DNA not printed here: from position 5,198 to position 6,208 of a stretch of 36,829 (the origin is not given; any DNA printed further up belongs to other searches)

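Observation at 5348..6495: Sigma-28-type sigma factor, translationally coupled to a small unknown protein, embedded between tssM and tssA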

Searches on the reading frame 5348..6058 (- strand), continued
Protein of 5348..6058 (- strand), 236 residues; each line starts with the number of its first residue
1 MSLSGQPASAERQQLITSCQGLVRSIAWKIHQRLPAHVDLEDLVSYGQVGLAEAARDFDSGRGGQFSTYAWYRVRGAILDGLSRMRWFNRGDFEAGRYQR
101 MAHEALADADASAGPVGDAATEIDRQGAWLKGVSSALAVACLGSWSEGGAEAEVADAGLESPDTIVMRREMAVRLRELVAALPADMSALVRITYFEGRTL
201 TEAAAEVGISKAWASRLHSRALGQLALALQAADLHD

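Call 64: search_protein_families(library=pfam, proteins=[L010:5513-7633:+, L010:7936-9255:-, L010:10686-11660:+, L010:11784-12734:-, L015:4551-8600:-, L015:9974-10684:+, L015:11647-13767:+, L032:6129-7973:+, L032:8116-9270:+, L032:10638-12257:-], max_evalue=0.001)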
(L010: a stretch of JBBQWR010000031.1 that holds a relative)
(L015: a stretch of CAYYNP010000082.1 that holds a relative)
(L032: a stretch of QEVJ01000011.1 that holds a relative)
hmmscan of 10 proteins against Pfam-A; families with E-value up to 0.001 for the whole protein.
L010:5513-7633:+ (706 aa): 3 families
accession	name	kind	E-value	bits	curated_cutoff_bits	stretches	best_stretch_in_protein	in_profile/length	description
PF00251.26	Glyco_hydro_32N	-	4.6e-32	112.2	22.1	1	283-552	5-303/307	Glycosyl hydrolases family 32 N-terminal domain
PF13385.13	Laminin_G_3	-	5.4e-16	59.5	27.6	1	49-194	16-151/151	Concanavalin A-like lectin/glucanases superfamily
PF08244.19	Glyco_hydro_32C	-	2.1e-14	54.3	21.9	1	559-698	1-157/158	Glycosyl hydrolases family 32 C terminal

L010:7936-9255:- (439 aa): 2 families
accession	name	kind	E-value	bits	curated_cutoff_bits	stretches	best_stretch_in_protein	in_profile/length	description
PF01694.28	Rhomboid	-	3e-26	92.8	22.6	1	244-402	3-141/143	Rhomboid domain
PF12773.13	DZR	-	0.00016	22.2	27.3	0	115-136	24-45/45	Double zinc ribbon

L010:10686-11660:+ (324 aa): 1 family
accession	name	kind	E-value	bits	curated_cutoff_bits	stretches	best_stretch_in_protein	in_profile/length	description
PF00849.27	PseudoU_synth_2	-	4.1e-33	115.2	26.8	1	107-259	1-151/152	RNA pseudouridylate synthase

L010:11784-12734:- (316 aa): 1 family
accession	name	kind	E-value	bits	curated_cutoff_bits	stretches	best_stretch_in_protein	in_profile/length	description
PF14237.11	GYF_2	-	5e-16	58.7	25.8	1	28-76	1-49/50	GYF domain 2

L015:4551-8600:- (1349 aa): 3 families
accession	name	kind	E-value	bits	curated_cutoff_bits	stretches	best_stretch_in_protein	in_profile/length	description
PF03958.22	Secretin_N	-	1.1e-68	227.8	28.2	6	569-666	1-65/69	Bacterial type II/III secretion system short domain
PF00263.26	Secretin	-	1e-45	155.8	27.5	1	965-1137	1-169/169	Bacterial type II and III secretion system protein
PF02983.19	Pro_Al_protease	-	1.2e-05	25.7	23.4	0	109-156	6-54/59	Alpha-lytic protease prodomain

L015:9974-10684:+ (236 aa): 0 families

L015:11647-13767:+ (706 aa): 6 families
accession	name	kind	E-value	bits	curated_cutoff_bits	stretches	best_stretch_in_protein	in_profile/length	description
PF01138.27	RNase_PH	-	2.1e-50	170.9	25.5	2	322-454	2-130/130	3' exoribonuclease family, domain 1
PF00575.29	S1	-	6.3e-19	68.6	22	1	617-688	2-74/74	S1 RNA binding domain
PF03725.20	RNase_PH_C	-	1.7e-18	66.8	20.8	1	144-206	1-65/67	3' exoribonuclease family, domain 2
PF00013.35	KH_1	-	1.4e-12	47.6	21.5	1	556-611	4-65/66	KH domain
PF03726.19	PNPase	-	1.3e-09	38.9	24.6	1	238-318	2-81/81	Polyribonucleotide nucleotidyltransferase, RNA binding domain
PF13083.13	KH_KhpA-B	-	0.00099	19.4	32.1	0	552-580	29-57/73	KhpA/KhpB, KH domain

L032:6129-7973:+ (614 aa): 2 families
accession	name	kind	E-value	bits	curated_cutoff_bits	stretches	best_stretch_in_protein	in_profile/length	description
PF03129.25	HGTP_anticodon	-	3.1e-19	69.4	21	1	522-611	1-93/94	Anticodon binding domain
PF00587.30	tRNA-synt_2b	-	1.2e-07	32.4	29.3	1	290-388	12-109/179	tRNA synthetase class II core domain (G, H, P, S and T)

L032:8116-9270:+ (384 aa): 4 families
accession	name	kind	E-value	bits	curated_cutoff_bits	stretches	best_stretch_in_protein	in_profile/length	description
PF24096.1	DUF7379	-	5.1e-05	23.7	33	1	205-271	54-120/191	Domain of unknown function (DUF7379)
PF02089.21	Palm_thioest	-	0.00011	22.4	26.8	1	161-265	2-112/254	Palmitoyl protein thioesterase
PF05057.20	DUF676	-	0.00013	22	20.3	1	159-245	6-104/217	Putative serine esterase (DUF676)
PF12697.13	Abhydrolase_6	-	0.00019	22.6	26.3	1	161-295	1-143/217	Alpha/beta hydrolase family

L032:10638-12257:- (539 aa): 2 families
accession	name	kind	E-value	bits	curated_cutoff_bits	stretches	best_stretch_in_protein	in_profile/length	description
PF00749.27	tRNA-synt_1c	-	9.5e-89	297.8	23.4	2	2-265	2-258/314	tRNA synthetases class I (E and Q), catalytic domain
PF19269.4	Anticodon_2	-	9.4e-30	104.3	23.6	1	390-515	14-140/141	Anticodon binding domain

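Call 69: search_solved_structures(query=A2, max_evalue=0.000001, show_alignments=4)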
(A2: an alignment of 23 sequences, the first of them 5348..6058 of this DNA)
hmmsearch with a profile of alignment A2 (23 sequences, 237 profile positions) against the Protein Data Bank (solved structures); distinct sequences matched with E-value up to 0.000001: 66 (the best 60 are shown).
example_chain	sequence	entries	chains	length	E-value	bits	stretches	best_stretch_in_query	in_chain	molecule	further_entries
6pfj_A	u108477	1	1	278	8.9e-35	123.6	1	8-231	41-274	RNA polymerase sigma factor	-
6pfv_A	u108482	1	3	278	1.2e-34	123.2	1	8-231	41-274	RNA polymerase sigma factor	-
9wsf_A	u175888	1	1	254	3.3e-31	111.9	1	4-231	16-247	RNA polymerase sigma factor FliA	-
9wsm_F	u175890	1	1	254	3.3e-31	111.9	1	4-231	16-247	RNA polymerase sigma factor FliA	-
6pmi_F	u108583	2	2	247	8.3e-31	110.6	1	20-231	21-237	RNA polymerase sigma factor FliA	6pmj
1rp3_A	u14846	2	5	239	1.1e-27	100.4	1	7-231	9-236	RNA polymerase sigma factor SIGMA-28 (FliA) | RNA polymerase sigma factor FliA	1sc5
7lq4_A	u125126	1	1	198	8.5e-18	68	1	12-85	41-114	WhiG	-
8gzg_F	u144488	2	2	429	2.2e-15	60.1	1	11-228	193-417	RNA polymerase sigma factor SigA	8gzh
8h3v_G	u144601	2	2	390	3e-15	59.7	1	12-228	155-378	RNA polymerase sigma factor SigA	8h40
9dvs_G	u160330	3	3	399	2e-14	57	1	11-228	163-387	RNA polymerase sigma factor SigA1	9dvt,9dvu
8x6g_H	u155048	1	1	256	2.9e-14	56.4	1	4-229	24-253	RNA polymerase sigma factor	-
7vf9_F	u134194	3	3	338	6.1e-13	52.1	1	22-235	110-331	RNA polymerase sigma factor RpoS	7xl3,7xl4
7f0r_F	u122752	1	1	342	6.3e-13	52.1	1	22-235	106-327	RNA polymerase sigma factor RpoS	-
7ckq_F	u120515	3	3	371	7.2e-13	51.9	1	40-233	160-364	RNA polymerase sigma factor SigA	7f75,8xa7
8x6f_E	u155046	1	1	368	8.9e-13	51.6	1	41-233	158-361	RNA polymerase sigma factor SigA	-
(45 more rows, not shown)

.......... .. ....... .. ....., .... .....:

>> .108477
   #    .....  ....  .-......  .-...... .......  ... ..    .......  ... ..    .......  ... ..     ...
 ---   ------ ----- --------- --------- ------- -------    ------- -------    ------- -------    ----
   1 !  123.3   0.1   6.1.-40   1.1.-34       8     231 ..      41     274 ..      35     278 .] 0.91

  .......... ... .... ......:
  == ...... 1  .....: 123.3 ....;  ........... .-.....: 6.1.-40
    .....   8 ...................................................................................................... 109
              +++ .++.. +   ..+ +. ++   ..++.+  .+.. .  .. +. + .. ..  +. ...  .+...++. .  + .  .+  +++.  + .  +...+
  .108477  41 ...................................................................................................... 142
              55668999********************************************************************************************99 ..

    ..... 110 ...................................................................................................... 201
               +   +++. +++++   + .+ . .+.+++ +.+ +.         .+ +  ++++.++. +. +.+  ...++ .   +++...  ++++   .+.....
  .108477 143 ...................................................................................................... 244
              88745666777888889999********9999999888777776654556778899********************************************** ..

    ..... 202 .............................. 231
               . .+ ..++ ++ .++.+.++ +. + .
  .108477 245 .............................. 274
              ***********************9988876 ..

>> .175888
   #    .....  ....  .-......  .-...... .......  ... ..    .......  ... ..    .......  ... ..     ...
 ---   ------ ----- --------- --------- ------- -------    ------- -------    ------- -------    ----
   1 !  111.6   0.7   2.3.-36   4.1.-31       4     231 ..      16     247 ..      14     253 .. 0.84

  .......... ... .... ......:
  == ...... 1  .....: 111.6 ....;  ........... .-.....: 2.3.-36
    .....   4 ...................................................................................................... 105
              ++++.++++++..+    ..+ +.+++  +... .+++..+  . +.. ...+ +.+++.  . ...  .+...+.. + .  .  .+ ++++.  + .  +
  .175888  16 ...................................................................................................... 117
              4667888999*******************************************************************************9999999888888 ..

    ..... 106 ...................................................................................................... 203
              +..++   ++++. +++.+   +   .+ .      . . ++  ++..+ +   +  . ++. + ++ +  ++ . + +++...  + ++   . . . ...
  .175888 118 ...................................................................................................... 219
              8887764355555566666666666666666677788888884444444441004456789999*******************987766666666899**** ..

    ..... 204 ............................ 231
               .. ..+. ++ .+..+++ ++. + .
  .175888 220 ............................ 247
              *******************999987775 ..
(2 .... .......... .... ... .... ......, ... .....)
